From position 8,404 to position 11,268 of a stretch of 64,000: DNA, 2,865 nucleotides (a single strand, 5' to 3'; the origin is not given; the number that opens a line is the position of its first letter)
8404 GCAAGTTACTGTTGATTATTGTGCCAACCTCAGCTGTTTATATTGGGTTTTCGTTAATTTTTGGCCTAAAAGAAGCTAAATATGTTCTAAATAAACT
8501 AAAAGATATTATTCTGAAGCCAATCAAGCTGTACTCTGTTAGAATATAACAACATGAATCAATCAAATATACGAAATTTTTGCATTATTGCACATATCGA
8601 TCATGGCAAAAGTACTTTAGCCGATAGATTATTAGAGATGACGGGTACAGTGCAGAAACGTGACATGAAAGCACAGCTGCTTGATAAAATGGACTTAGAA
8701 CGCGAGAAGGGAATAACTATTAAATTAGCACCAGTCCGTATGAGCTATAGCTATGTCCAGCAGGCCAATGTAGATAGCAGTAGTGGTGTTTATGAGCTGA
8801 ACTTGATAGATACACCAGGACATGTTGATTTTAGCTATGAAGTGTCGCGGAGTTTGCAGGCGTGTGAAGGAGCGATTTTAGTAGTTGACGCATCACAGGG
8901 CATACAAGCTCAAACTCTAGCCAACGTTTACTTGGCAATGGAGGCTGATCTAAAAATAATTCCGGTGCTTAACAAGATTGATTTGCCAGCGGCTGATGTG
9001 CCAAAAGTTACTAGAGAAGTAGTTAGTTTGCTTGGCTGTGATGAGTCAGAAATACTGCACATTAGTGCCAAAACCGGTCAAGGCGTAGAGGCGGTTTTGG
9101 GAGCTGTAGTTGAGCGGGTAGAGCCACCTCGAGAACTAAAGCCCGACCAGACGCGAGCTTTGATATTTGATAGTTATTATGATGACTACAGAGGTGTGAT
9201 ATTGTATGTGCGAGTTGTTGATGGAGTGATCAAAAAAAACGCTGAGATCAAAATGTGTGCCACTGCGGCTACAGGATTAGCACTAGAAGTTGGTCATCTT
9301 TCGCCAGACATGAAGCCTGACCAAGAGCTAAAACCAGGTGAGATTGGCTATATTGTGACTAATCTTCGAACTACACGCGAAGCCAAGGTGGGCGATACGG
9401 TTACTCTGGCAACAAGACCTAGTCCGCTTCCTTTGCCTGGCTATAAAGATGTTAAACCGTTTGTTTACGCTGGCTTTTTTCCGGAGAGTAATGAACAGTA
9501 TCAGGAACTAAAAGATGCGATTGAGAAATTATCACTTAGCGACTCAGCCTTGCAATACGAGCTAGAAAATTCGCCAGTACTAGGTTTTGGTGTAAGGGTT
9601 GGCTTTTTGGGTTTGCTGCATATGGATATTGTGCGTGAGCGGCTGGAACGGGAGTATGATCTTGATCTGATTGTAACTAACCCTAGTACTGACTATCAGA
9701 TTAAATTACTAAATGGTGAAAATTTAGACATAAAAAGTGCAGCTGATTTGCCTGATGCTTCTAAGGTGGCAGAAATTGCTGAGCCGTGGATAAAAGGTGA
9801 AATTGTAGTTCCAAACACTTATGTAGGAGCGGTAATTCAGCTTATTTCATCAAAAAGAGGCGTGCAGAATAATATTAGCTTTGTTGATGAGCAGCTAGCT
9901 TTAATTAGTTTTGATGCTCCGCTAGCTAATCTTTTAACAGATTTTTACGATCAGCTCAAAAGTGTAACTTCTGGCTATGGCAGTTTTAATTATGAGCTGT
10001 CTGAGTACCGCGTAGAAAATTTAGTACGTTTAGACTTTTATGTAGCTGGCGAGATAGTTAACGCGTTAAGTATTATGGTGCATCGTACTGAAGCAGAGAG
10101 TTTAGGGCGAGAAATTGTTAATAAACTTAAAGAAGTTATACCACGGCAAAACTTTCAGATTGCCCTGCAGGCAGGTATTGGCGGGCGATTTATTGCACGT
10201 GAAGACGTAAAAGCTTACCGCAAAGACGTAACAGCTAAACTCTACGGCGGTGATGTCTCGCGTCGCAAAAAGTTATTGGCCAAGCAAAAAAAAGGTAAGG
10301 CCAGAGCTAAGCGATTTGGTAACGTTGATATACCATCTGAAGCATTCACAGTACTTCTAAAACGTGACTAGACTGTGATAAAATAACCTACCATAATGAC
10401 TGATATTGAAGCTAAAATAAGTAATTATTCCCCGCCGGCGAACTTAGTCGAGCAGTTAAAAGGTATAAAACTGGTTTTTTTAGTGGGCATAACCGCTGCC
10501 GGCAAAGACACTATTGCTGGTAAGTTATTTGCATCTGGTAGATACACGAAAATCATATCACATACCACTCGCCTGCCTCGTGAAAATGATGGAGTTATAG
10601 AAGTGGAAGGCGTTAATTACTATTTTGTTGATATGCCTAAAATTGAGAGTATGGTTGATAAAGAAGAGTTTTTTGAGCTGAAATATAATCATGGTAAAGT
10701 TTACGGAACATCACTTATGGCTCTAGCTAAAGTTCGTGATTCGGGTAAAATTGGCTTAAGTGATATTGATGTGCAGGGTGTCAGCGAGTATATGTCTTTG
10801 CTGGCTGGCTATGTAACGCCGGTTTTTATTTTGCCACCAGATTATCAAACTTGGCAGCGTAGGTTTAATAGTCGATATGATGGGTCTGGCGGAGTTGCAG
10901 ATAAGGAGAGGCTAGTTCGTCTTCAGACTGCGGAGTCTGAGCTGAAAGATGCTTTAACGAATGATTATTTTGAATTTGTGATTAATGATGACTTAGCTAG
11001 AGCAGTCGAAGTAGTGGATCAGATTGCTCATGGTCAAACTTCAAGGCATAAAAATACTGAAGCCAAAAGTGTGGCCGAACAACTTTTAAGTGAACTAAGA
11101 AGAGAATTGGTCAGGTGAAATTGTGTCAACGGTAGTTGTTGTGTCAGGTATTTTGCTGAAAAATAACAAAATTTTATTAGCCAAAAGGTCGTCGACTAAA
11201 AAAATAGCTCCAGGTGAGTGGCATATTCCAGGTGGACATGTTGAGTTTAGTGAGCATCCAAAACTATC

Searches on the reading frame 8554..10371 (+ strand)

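Call 70: search_protein_families(library=pfam, proteins=[window:8554-10371:+], max_evalue=0.001)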
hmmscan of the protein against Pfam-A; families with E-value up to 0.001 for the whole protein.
window:8554-10371:+ (605 aa): 5 families
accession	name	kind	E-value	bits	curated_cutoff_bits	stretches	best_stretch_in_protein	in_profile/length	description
PF00009.33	GTP_EFTU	-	8.5e-55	185.7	26.5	1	5-190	2-187/188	Elongation factor Tu GTP binding domain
PF06421.17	LepA_C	-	1.4e-42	144.6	29.7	1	498-603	2-107/107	GTP-binding protein LepA C-terminus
PF00679.30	EFG_C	-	3.7e-20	72.2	27.9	1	408-487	2-80/89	Elongation factor G C-terminus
PF03144.31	GTP_EFTU_D2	-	5.8e-12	46.3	30.3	1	214-284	1-73/73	Elongation factor Tu domain 2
PF01926.29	MMR_HSR1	-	0.00018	22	21.9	1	15-141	8-113/113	50S ribosome-binding GTPase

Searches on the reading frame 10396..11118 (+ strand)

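Call 70: search_protein_families(library=pfam, proteins=[window:10396-11118:+], max_evalue=0.001)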
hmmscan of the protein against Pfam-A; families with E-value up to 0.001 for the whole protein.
window:10396-11118:+ (240 aa): 1 family
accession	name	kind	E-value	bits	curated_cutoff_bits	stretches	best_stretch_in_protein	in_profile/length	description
PF00625.27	Guanylate_kin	-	1.5e-23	83.8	25.2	1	25-210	3-178/182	Guanylate kinase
